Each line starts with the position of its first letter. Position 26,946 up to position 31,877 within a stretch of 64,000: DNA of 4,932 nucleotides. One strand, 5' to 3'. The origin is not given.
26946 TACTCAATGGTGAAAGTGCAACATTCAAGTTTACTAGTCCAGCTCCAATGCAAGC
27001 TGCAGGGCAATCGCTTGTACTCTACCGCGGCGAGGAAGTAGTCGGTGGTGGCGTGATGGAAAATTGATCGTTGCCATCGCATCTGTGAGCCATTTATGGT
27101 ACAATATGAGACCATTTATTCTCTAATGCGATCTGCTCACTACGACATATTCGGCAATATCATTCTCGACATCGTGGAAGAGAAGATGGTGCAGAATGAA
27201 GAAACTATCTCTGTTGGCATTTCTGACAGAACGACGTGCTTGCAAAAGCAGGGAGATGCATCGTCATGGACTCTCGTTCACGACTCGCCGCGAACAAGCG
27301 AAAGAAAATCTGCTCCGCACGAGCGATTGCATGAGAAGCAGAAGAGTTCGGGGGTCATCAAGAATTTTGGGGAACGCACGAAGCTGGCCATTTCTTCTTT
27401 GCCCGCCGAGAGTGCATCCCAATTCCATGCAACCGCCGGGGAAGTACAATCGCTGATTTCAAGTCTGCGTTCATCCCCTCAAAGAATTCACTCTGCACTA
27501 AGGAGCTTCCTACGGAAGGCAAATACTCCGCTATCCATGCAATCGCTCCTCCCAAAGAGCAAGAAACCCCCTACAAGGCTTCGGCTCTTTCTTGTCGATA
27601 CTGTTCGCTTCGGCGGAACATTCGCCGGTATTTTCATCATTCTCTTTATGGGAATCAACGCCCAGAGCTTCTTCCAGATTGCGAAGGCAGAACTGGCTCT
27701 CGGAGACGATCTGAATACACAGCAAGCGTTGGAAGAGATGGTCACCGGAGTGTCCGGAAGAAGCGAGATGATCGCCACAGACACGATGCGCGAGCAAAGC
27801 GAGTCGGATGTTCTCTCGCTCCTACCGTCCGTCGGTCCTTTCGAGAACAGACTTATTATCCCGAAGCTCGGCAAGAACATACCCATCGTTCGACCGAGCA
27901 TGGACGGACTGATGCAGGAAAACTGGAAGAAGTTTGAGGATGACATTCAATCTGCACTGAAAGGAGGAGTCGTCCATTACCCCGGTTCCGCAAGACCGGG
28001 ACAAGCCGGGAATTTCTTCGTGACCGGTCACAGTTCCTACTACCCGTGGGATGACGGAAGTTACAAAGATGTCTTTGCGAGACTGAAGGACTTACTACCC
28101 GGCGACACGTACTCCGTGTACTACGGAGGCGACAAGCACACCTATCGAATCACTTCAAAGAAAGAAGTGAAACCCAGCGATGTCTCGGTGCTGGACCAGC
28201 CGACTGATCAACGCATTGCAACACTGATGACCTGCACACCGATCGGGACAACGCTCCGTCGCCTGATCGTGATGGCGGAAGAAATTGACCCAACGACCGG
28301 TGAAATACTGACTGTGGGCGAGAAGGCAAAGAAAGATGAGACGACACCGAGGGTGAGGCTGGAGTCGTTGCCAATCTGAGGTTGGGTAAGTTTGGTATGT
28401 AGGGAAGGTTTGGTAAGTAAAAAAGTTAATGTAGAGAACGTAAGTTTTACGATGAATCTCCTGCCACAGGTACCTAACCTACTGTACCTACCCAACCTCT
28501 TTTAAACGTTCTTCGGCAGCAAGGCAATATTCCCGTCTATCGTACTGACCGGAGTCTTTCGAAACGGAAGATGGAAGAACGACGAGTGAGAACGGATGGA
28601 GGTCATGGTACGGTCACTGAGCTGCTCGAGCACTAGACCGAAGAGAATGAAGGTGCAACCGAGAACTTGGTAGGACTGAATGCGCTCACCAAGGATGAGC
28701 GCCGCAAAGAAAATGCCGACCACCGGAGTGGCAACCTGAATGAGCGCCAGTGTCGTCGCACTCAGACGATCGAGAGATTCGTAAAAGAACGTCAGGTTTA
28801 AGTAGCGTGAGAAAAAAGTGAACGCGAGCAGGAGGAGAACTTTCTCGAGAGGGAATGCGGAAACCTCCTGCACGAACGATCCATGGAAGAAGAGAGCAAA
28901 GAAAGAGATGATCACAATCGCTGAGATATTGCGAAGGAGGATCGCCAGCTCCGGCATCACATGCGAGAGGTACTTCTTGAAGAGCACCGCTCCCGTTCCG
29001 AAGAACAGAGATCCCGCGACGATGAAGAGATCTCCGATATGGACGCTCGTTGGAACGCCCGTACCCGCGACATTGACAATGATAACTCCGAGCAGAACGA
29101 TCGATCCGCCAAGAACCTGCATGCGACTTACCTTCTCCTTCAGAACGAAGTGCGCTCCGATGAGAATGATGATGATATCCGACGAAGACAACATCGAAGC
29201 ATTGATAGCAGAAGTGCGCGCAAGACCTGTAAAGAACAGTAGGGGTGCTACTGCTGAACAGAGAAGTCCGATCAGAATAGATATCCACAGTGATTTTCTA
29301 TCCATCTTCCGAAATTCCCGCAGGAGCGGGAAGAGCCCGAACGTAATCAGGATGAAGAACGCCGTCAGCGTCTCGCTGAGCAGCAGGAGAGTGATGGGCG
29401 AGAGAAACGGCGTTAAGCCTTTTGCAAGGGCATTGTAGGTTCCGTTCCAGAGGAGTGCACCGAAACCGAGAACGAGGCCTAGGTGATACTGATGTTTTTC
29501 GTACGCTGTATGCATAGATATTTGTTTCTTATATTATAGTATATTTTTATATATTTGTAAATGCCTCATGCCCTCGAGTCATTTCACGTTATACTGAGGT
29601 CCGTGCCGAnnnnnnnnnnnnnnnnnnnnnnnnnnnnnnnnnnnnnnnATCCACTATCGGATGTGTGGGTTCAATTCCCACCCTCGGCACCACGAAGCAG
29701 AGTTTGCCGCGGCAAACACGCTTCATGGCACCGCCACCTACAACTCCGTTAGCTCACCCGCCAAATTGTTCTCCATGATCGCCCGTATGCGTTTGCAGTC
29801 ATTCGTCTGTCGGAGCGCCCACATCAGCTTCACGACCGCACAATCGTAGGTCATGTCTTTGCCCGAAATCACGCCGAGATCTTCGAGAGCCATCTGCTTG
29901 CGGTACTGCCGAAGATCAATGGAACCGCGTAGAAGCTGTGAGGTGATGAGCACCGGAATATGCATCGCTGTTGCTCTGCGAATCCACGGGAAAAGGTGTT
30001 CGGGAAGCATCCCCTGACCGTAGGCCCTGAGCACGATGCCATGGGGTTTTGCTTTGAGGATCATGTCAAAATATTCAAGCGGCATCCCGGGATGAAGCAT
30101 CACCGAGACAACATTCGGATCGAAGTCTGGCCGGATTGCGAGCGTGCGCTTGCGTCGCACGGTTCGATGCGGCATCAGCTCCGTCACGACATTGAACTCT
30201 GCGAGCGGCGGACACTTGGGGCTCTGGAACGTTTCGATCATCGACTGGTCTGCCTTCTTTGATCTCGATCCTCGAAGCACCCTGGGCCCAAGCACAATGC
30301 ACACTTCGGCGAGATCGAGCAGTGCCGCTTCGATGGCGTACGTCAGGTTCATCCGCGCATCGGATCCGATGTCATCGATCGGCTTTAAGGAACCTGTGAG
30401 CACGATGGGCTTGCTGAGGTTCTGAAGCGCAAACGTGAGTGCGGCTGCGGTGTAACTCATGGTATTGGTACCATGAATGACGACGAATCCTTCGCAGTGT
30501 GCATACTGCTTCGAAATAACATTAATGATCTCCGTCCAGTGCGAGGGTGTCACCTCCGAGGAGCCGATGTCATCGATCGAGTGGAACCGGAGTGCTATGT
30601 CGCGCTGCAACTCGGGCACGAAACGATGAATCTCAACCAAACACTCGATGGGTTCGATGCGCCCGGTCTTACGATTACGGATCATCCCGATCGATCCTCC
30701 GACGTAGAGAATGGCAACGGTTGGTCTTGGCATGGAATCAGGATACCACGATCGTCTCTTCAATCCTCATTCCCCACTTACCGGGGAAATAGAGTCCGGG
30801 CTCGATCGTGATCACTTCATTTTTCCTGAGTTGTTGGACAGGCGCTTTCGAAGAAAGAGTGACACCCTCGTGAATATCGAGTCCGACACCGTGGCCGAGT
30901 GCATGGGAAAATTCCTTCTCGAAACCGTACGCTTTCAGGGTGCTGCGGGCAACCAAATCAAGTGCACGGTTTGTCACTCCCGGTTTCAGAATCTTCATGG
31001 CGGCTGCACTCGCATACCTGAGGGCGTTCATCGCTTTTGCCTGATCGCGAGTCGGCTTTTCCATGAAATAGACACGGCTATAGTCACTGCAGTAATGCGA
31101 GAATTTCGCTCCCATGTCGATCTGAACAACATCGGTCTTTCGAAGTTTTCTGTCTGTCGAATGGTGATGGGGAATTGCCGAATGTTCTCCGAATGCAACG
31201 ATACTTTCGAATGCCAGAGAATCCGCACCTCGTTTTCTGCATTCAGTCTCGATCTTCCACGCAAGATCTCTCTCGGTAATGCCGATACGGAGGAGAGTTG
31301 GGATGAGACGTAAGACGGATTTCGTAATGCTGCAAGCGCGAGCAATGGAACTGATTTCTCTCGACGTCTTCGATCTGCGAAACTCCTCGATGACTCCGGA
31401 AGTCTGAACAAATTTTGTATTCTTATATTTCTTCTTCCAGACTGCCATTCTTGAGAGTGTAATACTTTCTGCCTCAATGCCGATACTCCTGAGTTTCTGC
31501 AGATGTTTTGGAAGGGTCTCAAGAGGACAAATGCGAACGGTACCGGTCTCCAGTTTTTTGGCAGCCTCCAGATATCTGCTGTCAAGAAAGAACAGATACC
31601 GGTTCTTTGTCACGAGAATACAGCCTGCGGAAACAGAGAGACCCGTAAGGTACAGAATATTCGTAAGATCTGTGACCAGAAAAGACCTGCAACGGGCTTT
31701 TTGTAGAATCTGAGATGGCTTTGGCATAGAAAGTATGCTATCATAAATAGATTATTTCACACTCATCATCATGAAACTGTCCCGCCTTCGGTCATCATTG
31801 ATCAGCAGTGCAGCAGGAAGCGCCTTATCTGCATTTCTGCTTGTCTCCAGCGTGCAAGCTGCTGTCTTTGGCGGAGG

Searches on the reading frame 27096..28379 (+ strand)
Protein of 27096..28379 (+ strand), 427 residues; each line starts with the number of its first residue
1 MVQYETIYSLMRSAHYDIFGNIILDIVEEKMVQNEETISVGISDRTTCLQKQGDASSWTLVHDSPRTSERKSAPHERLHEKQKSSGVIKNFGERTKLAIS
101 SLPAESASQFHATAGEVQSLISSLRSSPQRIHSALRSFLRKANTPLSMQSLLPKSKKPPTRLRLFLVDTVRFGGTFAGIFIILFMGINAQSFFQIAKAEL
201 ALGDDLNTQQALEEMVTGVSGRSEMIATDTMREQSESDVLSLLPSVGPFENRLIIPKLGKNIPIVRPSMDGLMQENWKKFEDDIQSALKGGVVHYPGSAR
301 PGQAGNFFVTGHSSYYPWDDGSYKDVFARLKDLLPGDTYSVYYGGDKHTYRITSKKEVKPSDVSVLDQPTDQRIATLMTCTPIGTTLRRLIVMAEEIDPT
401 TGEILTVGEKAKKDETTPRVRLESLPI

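Call 34: search_protein_families(library=pfam, proteins=[window:27096-28379:+], max_evalue=0.001)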
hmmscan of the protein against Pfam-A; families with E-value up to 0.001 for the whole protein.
window:27096-28379:+ (427 aa): 1 family
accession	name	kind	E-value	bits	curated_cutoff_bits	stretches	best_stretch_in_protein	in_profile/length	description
PF04203.18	Sortase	-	8.7e-25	87.3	26.6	1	254-396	2-124/125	Sortase domain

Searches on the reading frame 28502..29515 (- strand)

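Call 34: search_protein_families(library=pfam, proteins=[window:28502-29515:-], max_evalue=0.001)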
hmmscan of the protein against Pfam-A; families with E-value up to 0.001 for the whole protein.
window:28502-29515:- (337 aa): 4 families
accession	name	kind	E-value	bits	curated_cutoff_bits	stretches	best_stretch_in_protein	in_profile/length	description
PF00892.27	EamA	-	6.9e-35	120.7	28.2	2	160-296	2-132/135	EamA-like transporter family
PF03151.22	TPT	-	8.6e-08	32.3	30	1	174-296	159-289/291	Triose-phosphate Transporter family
PF07695.17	7TMR-DISM_7TM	-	2e-06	28.3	29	0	163-305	36-177/205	7TM diverse intracellular signalling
PF08627.16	CRT-like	-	0.00011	21.8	26.9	0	79-151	71-142/335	CRT-like, chloroquine-resistance transporter-like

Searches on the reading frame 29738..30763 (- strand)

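Call 34: search_protein_families(library=pfam, proteins=[window:29738-30763:-], max_evalue=0.001)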
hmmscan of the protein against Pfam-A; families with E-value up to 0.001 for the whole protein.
window:29738-30763:- (341 aa): 2 families
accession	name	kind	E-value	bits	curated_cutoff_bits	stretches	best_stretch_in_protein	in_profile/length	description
PF00710.25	Asparaginase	-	1.3e-49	168.8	22.5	1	16-191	2-182/193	Asparaginase, N-terminal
PF17763.6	Asparaginase_C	-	2.3e-28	98.9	34.6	1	217-330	1-114/114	Glutaminase/Asparaginase C-terminal domain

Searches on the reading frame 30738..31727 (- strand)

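Call 34: search_protein_families(library=pfam, proteins=[window:30738-31727:-], max_evalue=0.001)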
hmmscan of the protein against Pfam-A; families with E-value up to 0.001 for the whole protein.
window:30738-31727:- (329 aa): 2 families
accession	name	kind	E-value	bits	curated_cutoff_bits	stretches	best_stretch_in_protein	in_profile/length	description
PF00557.29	Peptidase_M24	-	7.6e-58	196.1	23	1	128-328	3-206/208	Metallopeptidase family M24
PF01321.24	Creatinase_N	-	1.3e-19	71.4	22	1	6-117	7-126/128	Creatinase/Prolidase N-terminal domain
